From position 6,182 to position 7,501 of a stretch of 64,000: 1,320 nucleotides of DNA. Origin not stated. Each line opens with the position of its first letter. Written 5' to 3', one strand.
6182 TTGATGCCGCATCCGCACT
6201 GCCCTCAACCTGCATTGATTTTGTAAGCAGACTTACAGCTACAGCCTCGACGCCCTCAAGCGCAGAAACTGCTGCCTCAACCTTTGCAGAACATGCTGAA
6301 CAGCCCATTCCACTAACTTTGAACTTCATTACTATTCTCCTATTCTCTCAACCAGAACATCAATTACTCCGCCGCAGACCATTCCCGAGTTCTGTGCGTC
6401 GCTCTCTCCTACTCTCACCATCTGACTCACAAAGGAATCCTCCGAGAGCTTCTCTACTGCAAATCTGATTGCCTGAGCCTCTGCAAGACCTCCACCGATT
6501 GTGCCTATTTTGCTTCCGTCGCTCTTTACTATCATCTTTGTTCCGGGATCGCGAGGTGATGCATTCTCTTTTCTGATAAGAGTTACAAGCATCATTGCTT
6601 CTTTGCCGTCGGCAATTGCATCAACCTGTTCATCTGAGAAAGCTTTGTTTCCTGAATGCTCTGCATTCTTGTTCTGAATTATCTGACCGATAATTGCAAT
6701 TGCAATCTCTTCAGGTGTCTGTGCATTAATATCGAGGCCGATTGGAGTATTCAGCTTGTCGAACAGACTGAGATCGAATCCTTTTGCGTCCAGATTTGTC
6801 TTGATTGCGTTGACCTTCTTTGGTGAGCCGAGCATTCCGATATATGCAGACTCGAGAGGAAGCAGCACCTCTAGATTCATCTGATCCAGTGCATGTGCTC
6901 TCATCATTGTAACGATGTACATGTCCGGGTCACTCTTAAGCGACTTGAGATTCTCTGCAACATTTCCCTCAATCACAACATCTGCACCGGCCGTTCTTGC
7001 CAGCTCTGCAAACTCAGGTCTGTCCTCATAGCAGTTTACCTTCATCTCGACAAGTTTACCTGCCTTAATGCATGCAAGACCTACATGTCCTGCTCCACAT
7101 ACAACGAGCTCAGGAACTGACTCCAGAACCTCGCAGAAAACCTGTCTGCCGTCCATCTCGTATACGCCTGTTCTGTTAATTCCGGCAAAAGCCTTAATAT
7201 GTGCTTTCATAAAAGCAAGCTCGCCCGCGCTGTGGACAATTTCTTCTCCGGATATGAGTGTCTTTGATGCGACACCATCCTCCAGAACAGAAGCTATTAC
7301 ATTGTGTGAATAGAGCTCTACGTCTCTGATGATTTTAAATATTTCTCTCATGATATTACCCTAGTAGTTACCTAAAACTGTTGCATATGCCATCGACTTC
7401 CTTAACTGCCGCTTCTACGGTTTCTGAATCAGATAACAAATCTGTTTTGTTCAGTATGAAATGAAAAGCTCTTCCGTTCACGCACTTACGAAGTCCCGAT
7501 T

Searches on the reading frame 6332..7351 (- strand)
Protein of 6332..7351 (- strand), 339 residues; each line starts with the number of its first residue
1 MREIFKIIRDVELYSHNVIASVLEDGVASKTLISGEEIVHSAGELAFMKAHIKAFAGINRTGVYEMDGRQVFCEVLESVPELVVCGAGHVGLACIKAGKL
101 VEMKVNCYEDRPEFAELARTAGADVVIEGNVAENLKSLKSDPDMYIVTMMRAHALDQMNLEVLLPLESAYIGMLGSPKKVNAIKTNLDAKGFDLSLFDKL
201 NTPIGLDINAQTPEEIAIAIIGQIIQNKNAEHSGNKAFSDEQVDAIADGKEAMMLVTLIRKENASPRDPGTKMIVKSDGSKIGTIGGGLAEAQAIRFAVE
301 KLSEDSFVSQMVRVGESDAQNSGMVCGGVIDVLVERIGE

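Call 52: search_protein_families(library=pfam, proteins=[window:6332-7351:-], max_evalue=0.00001)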
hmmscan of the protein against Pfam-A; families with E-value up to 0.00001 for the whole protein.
window:6332-7351:- (339 aa): 2 families
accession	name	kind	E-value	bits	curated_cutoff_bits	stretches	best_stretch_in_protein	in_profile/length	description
PF13478.12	XdhC_C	-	3.2e-31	108.9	29.7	1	82-224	1-125/125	XdhC Rossmann domain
PF02625.21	XdhC_CoxI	-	6.3e-14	52.1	24.3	1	250-305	5-60/68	XdhC and CoxI family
